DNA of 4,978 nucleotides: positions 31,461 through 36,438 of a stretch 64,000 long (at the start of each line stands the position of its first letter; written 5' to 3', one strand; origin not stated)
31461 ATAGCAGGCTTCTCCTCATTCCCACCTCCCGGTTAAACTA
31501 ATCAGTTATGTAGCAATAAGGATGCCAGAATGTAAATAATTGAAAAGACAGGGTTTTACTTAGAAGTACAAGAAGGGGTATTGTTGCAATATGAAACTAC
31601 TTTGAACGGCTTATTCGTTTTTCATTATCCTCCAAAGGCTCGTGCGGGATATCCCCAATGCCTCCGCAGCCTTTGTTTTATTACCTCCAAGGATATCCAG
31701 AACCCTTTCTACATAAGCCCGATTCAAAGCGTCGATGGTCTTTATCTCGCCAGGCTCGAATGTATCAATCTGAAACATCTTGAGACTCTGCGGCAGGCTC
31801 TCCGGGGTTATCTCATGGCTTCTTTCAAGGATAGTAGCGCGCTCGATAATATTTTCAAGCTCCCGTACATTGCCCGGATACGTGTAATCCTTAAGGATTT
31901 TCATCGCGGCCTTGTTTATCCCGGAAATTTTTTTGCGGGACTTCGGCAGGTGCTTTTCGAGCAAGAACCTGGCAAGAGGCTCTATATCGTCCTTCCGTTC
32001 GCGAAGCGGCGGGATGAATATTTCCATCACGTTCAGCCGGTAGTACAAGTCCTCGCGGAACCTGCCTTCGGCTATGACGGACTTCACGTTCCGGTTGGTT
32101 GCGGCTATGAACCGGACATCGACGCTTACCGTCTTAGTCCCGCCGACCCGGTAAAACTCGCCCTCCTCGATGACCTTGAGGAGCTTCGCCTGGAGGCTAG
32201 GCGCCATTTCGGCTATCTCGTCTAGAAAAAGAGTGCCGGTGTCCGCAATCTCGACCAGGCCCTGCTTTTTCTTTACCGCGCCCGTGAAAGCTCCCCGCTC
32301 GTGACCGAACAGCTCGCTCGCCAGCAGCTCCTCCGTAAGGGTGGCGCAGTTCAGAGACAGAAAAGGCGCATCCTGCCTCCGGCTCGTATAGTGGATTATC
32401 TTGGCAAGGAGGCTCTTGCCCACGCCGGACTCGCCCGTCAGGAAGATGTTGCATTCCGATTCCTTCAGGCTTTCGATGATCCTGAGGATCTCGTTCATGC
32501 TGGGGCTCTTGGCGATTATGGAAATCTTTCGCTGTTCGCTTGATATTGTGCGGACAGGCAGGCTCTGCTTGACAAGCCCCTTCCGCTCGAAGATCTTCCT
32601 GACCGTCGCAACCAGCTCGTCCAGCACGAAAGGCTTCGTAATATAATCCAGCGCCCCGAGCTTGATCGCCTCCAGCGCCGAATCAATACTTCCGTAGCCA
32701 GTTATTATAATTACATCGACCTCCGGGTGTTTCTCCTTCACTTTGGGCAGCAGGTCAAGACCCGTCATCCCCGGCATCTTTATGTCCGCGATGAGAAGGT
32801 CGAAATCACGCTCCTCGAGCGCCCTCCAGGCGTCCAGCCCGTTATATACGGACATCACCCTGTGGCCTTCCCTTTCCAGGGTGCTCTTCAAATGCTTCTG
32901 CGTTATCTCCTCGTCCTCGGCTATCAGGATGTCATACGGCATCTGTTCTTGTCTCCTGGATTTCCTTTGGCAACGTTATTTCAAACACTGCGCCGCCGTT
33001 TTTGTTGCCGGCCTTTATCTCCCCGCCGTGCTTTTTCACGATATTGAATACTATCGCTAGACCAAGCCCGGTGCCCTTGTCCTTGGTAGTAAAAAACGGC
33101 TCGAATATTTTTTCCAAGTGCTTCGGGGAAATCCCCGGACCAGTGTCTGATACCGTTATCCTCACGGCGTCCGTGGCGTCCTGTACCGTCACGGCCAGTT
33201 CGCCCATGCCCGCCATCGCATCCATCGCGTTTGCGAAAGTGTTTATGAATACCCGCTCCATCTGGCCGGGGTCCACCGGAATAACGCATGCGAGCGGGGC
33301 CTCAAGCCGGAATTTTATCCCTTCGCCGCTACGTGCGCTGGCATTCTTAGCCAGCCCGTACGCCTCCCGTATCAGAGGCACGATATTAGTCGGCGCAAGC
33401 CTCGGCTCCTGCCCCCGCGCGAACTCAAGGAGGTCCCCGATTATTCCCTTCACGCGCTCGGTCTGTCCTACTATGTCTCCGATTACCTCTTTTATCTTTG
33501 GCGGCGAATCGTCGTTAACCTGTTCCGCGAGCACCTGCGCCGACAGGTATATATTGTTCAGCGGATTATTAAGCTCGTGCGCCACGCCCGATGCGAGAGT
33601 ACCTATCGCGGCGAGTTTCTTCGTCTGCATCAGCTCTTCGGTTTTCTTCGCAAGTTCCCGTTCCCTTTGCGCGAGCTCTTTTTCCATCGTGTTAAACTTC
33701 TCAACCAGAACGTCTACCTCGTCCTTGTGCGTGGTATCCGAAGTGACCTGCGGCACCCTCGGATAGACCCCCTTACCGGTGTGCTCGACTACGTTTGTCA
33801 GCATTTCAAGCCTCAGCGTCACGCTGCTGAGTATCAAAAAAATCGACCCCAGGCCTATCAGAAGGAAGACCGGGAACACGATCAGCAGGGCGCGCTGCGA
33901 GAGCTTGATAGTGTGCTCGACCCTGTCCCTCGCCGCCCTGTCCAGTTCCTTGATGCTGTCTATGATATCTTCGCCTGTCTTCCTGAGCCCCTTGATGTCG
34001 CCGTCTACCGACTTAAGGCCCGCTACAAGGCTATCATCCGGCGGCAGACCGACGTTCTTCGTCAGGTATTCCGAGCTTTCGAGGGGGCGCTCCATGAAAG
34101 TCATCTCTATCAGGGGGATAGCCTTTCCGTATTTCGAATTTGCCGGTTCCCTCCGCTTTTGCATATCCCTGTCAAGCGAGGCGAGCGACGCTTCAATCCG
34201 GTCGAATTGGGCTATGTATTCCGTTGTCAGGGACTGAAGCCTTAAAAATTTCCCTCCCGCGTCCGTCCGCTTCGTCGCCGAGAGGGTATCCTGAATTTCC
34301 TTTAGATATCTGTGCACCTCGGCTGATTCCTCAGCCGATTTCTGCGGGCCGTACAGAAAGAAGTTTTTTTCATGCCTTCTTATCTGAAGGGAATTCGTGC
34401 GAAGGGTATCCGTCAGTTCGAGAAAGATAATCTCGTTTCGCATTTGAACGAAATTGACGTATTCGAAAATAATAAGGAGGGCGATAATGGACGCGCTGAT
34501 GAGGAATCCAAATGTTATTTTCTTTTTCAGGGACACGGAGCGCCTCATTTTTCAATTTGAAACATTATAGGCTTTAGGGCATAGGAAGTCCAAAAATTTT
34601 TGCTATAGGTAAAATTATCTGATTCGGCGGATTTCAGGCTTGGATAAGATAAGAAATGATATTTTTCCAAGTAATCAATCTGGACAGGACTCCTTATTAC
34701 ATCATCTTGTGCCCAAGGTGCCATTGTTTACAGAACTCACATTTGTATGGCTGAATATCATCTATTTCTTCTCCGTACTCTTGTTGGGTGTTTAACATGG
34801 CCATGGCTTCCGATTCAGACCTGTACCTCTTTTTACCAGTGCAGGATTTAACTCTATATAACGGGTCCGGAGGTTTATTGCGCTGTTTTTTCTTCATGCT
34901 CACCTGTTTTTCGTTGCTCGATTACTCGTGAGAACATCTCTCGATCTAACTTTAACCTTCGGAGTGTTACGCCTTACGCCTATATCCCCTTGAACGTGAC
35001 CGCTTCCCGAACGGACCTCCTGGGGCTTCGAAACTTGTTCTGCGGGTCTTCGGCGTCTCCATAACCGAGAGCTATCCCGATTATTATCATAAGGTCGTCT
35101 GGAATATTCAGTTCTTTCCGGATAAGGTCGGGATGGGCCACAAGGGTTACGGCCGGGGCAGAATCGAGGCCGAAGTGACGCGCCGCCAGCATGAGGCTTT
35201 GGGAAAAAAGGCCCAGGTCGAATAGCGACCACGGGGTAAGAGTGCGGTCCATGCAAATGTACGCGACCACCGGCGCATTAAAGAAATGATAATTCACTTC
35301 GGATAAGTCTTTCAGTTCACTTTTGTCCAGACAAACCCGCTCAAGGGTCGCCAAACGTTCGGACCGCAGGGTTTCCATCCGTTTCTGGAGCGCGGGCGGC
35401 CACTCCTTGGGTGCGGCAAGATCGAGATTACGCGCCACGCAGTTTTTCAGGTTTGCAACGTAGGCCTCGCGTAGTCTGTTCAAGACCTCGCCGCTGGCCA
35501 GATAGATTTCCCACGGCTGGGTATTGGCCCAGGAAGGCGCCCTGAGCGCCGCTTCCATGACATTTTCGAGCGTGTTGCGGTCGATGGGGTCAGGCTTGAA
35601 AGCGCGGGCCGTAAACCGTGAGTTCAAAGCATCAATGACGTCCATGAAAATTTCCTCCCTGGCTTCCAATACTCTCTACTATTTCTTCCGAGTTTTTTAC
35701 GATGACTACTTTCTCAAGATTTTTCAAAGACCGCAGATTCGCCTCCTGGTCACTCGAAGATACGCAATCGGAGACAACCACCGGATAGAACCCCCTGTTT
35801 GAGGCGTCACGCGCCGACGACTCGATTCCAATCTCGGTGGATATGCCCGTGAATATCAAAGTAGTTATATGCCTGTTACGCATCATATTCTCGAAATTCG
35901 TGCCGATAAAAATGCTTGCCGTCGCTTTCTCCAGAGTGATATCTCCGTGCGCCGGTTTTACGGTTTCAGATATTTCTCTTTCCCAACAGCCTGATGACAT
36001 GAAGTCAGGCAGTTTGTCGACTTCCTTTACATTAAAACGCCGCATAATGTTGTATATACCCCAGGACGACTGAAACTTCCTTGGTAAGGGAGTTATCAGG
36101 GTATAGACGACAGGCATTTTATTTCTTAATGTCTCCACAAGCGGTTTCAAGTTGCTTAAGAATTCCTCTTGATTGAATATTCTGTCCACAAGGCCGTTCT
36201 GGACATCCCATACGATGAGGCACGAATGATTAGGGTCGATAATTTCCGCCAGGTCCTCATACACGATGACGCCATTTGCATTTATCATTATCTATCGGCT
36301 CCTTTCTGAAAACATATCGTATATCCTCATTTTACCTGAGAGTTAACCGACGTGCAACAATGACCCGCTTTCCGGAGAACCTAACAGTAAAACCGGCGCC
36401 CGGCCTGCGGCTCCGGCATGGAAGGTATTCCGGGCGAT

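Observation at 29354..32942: Sigma54 regulatory module: NtrB/NtrC-like pair, near-consensus -24/-12 promoter, small USP/DsrE-like protein, TauE/SafE permease and a coupled secreted DUF protein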

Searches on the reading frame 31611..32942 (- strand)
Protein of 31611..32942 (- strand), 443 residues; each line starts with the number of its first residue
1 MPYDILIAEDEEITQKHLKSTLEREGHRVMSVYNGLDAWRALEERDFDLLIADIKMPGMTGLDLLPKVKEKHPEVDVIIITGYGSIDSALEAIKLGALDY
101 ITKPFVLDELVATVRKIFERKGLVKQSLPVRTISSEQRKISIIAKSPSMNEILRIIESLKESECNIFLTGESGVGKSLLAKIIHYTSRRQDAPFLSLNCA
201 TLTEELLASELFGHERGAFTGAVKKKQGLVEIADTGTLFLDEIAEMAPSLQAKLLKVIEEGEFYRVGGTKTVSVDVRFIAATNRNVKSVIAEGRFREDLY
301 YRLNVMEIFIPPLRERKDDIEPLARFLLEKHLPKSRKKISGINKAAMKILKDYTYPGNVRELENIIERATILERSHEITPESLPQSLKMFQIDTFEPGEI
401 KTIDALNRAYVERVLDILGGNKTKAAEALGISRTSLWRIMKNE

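Call 5: search_protein_families(library=pfam, proteins=[window:31611-32942:-], max_evalue=0.01)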
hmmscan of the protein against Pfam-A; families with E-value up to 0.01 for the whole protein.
window:31611-32942:- (443 aa): 14 families
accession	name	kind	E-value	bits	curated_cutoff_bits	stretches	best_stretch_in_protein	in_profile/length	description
PF00158.32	Sigma54_activat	-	6.1e-68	228.2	20.2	1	142-308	1-167/168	Sigma-54 interaction domain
PF00072.30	Response_reg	-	1.8e-30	105.8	30.2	1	5-114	1-110/111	Response regulator receiver domain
PF25601.1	AAA_lid_14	-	5.2e-25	87.5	27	1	314-388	1-75/87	AAA+ ATPase lid domain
PF14532.12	Sigma54_activ_2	-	8.9e-23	81.5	25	1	143-313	1-138/138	Sigma-54 interaction domain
PF07724.20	AAA_2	-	1.1e-10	42.3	27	1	163-316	3-162/166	AAA domain (Cdc48 subfamily)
PF07728.20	AAA_5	-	2e-10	41.3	22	1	165-285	1-124/139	AAA domain (dynein-related subfamily)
PF00004.35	AAA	-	2.5e-09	38.1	21.2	1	167-289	2-114/131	ATPase family associated with various cellular activities (AAA)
PF02954.25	HTH_8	-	1.1e-07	31.9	22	1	408-441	7-40/42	Bacterial regulatory protein, Fis family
PF01078.27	Mg_chelatase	-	9.4e-07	28.9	20.3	1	221-284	93-158/207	Magnesium chelatase, subunit ChlI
PF00493.29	MCM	-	1.3e-05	24.8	23.3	1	162-285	56-174/224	MCM P-loop domain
PF13191.12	AAA_16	-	2.3e-05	25.4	32.6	1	149-218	9-85/167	AAA ATPase domain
PF13401.12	AAA_22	-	0.0034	18.1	27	1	165-203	7-45/130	AAA domain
PF12775.13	AAA_7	-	0.007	16.4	25.8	0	153-285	23-158/181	P-loop containing dynein motor region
PF13173.12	AAA_14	-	0.008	16.6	27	0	166-266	5-93/129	AAA domain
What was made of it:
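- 31611..32942 (-): NtrC-family enhancer-binding response regulator (REC, AAA+ sigma-54 interaction domain, HTH_8). Pfam Sigma54_activat 6.1e-68, Response_reg 1.8e-30, HTH_8 1.1e-7 (call 5).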

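Call 6: search_protein_families(library=ncbifam, proteins=[window:31611-32942:-], max_evalue=0.01)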
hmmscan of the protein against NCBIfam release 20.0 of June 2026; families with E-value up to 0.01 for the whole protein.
window:31611-32942:- (443 aa): 127 families (the best 25 are shown)
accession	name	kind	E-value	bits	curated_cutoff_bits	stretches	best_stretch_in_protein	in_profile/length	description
NF008469.0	PRK11361.1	equivalog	4e-126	421.4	714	1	4-437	6-448/461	acetoacetate metabolism transcriptional regulator AtoC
TIGR01818.1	ntrC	equivalog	4.8e-125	417.9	558.6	1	5-389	1-383/463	nitrogen regulation protein NR(I)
NF041946.1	LuxO_transreg_Vib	equivalog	9.6e-114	380.7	800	1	17-391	11-384/463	quorum-sensing sigma-54 dependent transcriptional regulator LuxO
NF007689.0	PRK10365.1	equivalog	4e-112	375.2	760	1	4-436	7-435/441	sigma-54-dependent response regulator transcription factor ZraR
TIGR02915.1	PEP_resp_reg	equivalog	6.4e-108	361.4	502.6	1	5-441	1-440/445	PEP-CTERM-box response regulator transcription factor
TIGR01817.1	nifA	equivalog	1e-103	347.9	528.85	1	132-383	188-438/534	nif-specific transcriptional activator NifA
NF008176.1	PRK10923.1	equivalog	5.8e-103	345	620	1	6-389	7-387/469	nitrogen regulation protein NR(I)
NF051870.1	NAssimRespRegNtrX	equivalog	1.3e-101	340.8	600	1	4-441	3-448/452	nitrogen assimilation response regulator NtrX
NF049963.1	RespRegFlgRCampy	domain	7.4e-100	334.8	750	1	5-441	3-425/429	fla regulon two-component system response regulator FlgR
NF011695.0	PRK15115.1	equivalog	1e-97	327.7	763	1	4-440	8-433/445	two-component system response regulator GlrR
NF038308.1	RNA_repair_RtcR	equivalog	3e-97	326.7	650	1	134-437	174-505/530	RNA repair transcriptional activator RtcR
NF041552.1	TF_PrdR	equivalog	1.2e-94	317.8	795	1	134-441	262-574/577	sigma-54 dependent transcriptional regulator PrdR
NF003451.0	PRK05022.1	equivalog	3.1e-90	303.3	476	1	132-441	182-506/512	nitric oxide reductase transcriptional regulator NorR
NF050807.1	TransRegFlbDCaul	equivalog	9.1e-90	301.7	750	1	26-435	24-430/454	sigma-54-dependent transcriptional regulator FlbD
TIGR02329.1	propionate_PrpR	equivalog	2.5e-83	280.5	499.2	1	132-441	204-525/526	propionate catabolism operon regulatory protein PrpR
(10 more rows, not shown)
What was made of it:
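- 31611..32942 (-): Below every NCBIfam equivalog cutoff (call 6).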

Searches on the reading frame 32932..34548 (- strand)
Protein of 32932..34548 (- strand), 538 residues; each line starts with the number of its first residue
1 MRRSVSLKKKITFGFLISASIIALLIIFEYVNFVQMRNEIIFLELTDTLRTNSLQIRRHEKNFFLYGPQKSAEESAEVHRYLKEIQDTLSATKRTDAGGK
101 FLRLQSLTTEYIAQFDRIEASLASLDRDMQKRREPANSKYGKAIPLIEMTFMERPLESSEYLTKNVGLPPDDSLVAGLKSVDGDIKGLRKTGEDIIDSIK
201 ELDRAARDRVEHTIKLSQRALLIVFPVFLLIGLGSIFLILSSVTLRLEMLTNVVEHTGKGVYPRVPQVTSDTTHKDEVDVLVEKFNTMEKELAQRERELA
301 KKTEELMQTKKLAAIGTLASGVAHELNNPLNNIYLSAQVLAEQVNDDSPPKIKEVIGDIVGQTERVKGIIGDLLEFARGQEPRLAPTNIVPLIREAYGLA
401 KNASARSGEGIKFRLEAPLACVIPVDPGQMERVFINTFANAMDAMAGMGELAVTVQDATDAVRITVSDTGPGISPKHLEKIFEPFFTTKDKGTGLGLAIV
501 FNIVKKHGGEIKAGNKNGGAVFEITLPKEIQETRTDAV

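Call 5: search_protein_families(library=pfam, proteins=[window:32932-34548:-], max_evalue=0.01)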
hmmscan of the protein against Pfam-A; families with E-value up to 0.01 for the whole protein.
window:32932-34548:- (538 aa): 5 families
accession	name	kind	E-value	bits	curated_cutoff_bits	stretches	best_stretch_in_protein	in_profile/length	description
PF02518.31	HATPase_c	-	2.8e-26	92.6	26.4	1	426-529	2-110/111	Histidine kinase-, DNA gyrase B-, and HSP90-like ATPase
PF00512.31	HisKA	-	2.1e-13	50.6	26.9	1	316-381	3-65/66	His Kinase A (phospho-acceptor) domain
PF13581.12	HATPase_c_2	-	4.4e-05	23.9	27.4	1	448-513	53-116/127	Histidine kinase-like ATPase domain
PF14501.12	HATPase_c_5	-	0.00016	22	22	1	432-527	8-102/102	GHKL domain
PF10191.15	COG7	-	0.0095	14.7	33.9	0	248-303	48-104/772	Golgi complex component 7 (COG7)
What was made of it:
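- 32932..34548 (-): Sensor histidine kinase HK1. It has two transmembrane helices flanking a roughly 180-aa periplasmic helical segment, then HisKA (H-box His324) and HATPase_c. The true start is possibly GTG at 34536. Pfam HisKA 2.1e-13 and HATPase_c 2.8e-26 (call 5).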

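Call 6: search_protein_families(library=ncbifam, proteins=[window:32932-34548:-], max_evalue=0.01)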
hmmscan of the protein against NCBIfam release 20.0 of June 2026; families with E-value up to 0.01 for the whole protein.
window:32932-34548:- (538 aa): 87 families (the best 25 are shown)
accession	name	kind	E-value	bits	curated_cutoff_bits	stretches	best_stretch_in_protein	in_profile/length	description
NF008468.0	PRK11360.1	equivalog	1.2e-61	208.9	646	1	300-534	381-614/616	two-component system sensor histidine kinase AtoS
NF007688.0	PRK10364.1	equivalog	7.8e-54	183.1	479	1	300-532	224-455/460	two-component system sensor histidine kinase ZraS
NF010411.0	PRK13837.1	equivalog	1.7e-45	155.3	647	1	293-532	428-679/828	two-component system VirA-like sensor kinase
NF047497.1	HK_LIC_12097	equivalog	2.3e-44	151.6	500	1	300-528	135-366/367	LIC_12097 family sensor histidine kinase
NF041777.1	sens_FixL_Rhizob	equivalog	1.2e-37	129.8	850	1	294-528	241-481/485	sensor protein FixL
NF046020.1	HisKinCckABruc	equivalog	4.4e-37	127.4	1000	1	304-535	469-714/868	cell cycle histidine kinase CckA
NF052574.1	HisKinEspCMyxo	equivalog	1e-35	123.2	1200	1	305-531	407-640/785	serine histidine kinase EspC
NF046026.1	HisKinCckACaul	equivalog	4.7e-34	117.5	1000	1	305-535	292-539/678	cell cycle histidine kinase CckA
NF047496.1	HK_LIC11548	equivalog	1.5e-32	113.1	750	1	266-527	318-588/589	LIC_11548 family sensor histidine kinase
NF040691.1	MtrAB_MtrB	equivalog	4.8e-32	111.6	450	1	210-533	179-497/507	MtrAB system histidine kinase MtrB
NF038348.1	T2SS_HK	subfamily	3.1e-31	108.4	450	2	352-527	397-572/574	histidine kinase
NF046044.1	PnpS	equivalog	1.2e-29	103.5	400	1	321-527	176-390/390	two-component system histidine kinase PnpS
NF047466.1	hybrid_RR_LvrB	exception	1.3e-29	103.6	500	1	291-514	128-361/377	hybrid histidine kinase/response regulator LvrB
NF040750.1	tetrathio_HK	equivalog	1.3e-29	103.1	750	1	289-517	312-542/555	tetrathionate respiration histidine kinase TtrS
NF010076.0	PRK13557.1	subfamily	1.7e-29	102.6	631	1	303-530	151-396/540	histidine kinase famiy protein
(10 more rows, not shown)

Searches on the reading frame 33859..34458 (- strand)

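Call 41: search_protein_families(library=pfam, proteins=[window:33859-34458:-], max_evalue=5)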
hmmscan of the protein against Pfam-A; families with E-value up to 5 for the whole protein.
seq(200 aa): 2 families
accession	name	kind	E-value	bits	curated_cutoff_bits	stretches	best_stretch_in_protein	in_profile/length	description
PF07445.17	PriC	-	0.047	14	23.3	1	18-108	9-101/174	Primosomal replication protein priC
PF13600.11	DUF4140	-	0.17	12.8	27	1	7-63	22-78/98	N-terminal domain of unknown function (DUF4140)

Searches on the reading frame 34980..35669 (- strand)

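Call 53: search_protein_families(library=pfam, proteins=[window:34980-35669:-], max_evalue=0.00001)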
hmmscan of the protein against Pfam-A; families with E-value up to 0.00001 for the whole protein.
window:34980-35669:- (229 aa): 2 families
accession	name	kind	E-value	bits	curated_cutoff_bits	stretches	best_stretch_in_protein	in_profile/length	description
PF00881.29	Nitroreductase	-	4.7e-23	82.6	23.5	1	17-203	3-167/167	Nitroreductase family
PF14512.11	TM1586_NiRdase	-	1.5e-06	28.4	27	0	32-62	158-189/215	Putative TM nitroreductase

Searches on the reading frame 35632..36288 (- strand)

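Call 53: search_protein_families(library=pfam, proteins=[window:35632-36288:-], max_evalue=0.00001)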
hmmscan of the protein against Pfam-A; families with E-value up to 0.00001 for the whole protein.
window:35632-36288:- (218 aa): 1 family
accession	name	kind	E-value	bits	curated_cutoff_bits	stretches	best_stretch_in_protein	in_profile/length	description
PF00857.26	Isochorismatase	-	9.8e-36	123.9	27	1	22-195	1-168/175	Isochorismatase domain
